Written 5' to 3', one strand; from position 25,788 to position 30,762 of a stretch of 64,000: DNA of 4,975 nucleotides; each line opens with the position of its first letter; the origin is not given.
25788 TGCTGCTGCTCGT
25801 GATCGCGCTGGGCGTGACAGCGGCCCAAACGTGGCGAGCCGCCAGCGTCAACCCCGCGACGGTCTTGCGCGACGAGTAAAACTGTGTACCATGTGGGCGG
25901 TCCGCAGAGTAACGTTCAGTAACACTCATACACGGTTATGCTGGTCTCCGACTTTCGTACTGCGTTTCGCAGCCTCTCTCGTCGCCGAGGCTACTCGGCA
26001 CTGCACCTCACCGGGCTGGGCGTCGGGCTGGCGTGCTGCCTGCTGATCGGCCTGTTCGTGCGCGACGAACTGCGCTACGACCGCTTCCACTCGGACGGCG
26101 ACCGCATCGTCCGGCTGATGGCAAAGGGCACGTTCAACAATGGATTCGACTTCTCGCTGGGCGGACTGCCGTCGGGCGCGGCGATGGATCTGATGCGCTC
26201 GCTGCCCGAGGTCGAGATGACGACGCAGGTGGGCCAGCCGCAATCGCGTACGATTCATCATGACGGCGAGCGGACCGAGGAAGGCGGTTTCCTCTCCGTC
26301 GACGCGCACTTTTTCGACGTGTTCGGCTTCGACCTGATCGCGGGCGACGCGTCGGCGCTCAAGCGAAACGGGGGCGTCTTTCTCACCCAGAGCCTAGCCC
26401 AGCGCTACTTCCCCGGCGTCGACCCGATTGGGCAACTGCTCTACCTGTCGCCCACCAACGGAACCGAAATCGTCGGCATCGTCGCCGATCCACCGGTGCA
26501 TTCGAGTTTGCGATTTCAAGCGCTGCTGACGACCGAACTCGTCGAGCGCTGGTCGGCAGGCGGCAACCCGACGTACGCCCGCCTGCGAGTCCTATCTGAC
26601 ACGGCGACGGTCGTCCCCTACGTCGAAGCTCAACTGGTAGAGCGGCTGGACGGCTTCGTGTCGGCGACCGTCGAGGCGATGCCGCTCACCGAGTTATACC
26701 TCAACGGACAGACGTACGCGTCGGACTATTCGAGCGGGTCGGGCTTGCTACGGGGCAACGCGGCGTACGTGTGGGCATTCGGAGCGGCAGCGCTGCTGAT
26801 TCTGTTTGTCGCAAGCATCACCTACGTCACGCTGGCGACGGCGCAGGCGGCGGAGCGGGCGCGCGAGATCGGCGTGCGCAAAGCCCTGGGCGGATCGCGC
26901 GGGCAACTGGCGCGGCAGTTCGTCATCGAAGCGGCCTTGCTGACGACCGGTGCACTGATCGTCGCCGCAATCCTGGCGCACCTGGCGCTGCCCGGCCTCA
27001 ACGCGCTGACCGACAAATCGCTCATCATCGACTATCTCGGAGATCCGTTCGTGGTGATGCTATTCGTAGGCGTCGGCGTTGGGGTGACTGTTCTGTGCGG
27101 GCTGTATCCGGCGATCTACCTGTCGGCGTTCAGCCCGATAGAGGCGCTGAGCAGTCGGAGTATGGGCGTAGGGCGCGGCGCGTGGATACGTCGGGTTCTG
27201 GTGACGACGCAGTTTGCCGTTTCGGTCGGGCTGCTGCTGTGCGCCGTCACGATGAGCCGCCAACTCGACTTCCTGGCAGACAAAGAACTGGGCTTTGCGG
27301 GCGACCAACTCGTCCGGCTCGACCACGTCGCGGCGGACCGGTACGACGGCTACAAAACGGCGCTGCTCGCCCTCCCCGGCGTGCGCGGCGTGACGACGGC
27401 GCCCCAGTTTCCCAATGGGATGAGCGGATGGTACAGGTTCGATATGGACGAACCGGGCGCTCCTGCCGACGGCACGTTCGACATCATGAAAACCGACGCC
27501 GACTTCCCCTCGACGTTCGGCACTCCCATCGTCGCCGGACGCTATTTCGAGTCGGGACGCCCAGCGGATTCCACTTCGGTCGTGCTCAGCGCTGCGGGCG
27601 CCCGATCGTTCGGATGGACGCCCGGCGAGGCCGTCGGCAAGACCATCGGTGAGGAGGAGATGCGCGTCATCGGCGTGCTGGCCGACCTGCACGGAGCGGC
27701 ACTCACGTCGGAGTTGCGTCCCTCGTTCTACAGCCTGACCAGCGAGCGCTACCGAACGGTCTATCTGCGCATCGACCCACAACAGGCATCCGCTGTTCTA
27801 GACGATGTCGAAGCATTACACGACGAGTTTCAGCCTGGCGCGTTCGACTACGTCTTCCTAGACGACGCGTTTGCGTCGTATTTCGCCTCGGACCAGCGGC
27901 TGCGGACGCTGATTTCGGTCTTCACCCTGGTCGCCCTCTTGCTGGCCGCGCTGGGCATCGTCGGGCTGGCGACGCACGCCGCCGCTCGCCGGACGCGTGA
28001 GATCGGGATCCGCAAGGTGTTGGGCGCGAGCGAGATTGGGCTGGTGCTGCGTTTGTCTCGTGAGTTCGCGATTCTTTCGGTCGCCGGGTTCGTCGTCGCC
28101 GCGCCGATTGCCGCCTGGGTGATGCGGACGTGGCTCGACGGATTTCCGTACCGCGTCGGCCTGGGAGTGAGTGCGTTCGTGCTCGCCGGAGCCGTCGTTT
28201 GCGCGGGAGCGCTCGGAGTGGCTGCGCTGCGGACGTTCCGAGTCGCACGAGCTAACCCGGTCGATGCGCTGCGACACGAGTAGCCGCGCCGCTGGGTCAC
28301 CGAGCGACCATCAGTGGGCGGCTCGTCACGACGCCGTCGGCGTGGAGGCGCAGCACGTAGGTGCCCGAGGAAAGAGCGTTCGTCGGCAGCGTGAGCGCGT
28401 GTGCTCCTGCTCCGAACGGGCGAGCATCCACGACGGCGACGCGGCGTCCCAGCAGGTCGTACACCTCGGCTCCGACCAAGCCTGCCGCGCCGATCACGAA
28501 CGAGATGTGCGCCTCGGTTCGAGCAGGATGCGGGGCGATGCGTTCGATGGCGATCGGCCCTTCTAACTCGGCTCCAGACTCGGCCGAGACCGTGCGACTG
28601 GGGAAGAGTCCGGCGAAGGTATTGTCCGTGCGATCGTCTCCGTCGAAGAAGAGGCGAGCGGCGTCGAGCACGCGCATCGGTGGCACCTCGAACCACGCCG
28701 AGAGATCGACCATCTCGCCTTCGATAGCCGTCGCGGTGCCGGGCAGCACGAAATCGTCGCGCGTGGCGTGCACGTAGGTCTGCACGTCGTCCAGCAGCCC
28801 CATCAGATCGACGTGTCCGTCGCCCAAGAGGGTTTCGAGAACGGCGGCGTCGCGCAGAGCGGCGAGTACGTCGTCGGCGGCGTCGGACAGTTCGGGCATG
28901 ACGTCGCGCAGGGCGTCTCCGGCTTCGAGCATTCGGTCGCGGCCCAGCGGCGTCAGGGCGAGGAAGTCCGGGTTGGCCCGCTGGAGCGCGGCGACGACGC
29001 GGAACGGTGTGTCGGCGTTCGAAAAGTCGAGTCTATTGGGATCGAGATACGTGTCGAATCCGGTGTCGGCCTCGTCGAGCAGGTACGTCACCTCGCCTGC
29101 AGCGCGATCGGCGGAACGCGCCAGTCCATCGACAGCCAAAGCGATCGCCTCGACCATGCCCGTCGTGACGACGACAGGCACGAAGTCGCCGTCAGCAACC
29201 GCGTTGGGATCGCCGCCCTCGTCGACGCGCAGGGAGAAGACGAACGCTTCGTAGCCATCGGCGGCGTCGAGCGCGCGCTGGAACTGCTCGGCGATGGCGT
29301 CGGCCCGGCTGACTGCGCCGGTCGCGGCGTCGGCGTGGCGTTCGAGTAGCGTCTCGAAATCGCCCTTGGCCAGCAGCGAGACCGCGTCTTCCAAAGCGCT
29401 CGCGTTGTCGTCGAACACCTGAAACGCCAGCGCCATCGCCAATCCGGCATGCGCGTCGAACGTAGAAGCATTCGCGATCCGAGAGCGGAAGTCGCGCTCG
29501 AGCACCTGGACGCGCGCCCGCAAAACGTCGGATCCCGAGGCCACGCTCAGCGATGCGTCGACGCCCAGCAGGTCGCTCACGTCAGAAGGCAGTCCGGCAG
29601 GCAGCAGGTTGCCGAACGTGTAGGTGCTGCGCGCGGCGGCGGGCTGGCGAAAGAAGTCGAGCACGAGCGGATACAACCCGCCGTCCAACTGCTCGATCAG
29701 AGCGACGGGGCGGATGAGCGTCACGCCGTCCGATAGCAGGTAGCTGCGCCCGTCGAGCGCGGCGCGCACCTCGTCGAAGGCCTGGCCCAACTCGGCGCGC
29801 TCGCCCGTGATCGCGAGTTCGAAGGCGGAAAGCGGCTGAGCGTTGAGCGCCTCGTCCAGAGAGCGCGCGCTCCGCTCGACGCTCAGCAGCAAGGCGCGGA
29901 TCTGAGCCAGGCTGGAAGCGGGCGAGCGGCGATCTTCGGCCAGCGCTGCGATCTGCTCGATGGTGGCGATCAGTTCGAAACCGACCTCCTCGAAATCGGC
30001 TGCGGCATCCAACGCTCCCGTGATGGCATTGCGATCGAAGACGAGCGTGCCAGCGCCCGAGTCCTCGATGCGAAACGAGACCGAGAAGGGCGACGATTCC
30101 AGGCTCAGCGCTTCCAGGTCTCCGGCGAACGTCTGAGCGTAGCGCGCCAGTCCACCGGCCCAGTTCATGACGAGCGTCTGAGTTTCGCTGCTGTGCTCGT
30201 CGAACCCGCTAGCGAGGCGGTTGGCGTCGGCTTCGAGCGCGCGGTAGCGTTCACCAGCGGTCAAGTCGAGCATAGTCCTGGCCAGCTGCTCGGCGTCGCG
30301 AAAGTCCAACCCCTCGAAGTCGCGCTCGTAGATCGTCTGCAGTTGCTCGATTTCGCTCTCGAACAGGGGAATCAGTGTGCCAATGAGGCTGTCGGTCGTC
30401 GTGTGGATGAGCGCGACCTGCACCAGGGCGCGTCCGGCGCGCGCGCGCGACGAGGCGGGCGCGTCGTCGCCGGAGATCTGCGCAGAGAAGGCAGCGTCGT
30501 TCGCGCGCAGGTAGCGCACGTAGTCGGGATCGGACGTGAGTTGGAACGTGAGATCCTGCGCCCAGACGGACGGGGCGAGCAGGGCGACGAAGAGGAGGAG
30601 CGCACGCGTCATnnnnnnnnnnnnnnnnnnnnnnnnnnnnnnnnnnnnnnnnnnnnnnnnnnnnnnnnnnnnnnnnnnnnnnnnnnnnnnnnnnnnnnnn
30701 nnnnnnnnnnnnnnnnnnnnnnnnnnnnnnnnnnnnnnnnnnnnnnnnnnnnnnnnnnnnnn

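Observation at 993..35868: Array of eleven duplicated MacB/FtsX-type permease paralogs served by only two ATPase genes and one adaptor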

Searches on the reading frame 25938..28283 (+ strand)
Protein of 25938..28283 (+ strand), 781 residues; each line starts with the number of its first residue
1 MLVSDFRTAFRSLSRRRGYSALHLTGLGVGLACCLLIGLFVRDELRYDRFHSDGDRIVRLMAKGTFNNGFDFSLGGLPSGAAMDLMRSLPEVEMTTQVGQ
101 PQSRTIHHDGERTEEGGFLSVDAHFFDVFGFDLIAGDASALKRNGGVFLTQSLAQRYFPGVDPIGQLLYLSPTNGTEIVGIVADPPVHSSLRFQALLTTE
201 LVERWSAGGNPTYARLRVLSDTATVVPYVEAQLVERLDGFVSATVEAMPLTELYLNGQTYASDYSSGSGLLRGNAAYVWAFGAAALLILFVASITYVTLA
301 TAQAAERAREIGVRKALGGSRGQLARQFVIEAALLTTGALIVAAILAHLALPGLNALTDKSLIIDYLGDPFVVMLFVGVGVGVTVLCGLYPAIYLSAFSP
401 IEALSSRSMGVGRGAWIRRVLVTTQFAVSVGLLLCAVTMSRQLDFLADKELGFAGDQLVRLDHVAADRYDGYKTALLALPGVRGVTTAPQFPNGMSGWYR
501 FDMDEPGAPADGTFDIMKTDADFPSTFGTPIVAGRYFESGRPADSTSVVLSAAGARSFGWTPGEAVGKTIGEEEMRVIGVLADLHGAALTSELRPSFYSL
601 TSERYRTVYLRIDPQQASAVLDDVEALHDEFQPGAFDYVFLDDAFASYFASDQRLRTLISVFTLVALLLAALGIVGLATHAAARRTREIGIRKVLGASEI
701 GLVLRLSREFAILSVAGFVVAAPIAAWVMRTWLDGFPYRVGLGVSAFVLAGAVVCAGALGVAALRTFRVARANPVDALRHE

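Call 5: search_protein_families(library=pfam, proteins=[window:25938-28283:+])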
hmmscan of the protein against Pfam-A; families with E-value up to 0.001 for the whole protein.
window:25938-28283:+ (781 aa): 2 families
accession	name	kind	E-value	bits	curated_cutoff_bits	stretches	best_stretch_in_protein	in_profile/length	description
PF12704.14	MacB_PCD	-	4.2e-28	99.5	27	2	20-206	1-180/207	MacB-like periplasmic core domain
PF02687.27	FtsX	-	1.8e-23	83.3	25.5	2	283-399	2-119/120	FtsX-like permease C-terminal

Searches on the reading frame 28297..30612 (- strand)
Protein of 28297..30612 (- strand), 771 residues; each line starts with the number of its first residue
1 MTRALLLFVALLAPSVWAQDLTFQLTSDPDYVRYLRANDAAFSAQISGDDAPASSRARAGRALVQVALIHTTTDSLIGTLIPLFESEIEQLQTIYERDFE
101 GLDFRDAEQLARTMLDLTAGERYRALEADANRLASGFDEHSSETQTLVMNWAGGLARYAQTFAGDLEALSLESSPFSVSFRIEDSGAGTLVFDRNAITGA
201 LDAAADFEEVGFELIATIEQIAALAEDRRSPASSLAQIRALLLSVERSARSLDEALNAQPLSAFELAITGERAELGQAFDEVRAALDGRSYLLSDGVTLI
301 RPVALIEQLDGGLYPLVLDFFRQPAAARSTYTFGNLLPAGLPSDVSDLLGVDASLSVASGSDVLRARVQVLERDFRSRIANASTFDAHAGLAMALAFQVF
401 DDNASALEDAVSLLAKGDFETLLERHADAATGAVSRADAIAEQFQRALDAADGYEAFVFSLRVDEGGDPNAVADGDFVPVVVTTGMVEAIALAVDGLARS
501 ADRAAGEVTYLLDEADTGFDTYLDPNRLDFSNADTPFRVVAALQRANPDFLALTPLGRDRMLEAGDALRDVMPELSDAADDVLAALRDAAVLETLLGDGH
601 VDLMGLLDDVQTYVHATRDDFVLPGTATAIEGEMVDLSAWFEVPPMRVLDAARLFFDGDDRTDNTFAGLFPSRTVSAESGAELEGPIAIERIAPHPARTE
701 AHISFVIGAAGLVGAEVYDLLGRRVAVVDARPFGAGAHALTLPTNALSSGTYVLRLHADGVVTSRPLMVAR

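Call 6: search_protein_families(library=pfam, proteins=[window:28297-30612:-])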
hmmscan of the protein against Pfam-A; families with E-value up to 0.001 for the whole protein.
window:28297-30612:- (771 aa): 0 families

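Call 7: search_protein_families(library=ncbifam, proteins=[window:28297-30612:-], max_evalue=0.01)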
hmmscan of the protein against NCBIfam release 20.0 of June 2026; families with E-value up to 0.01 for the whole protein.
window:28297-30612:- (771 aa): 1 family
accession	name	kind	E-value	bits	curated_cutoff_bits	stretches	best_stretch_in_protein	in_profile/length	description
TIGR04183.1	Por_Secre_tail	domain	9.4e-05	22.3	23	1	693-767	2-69/72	T9SS type A sorting domain-containing protein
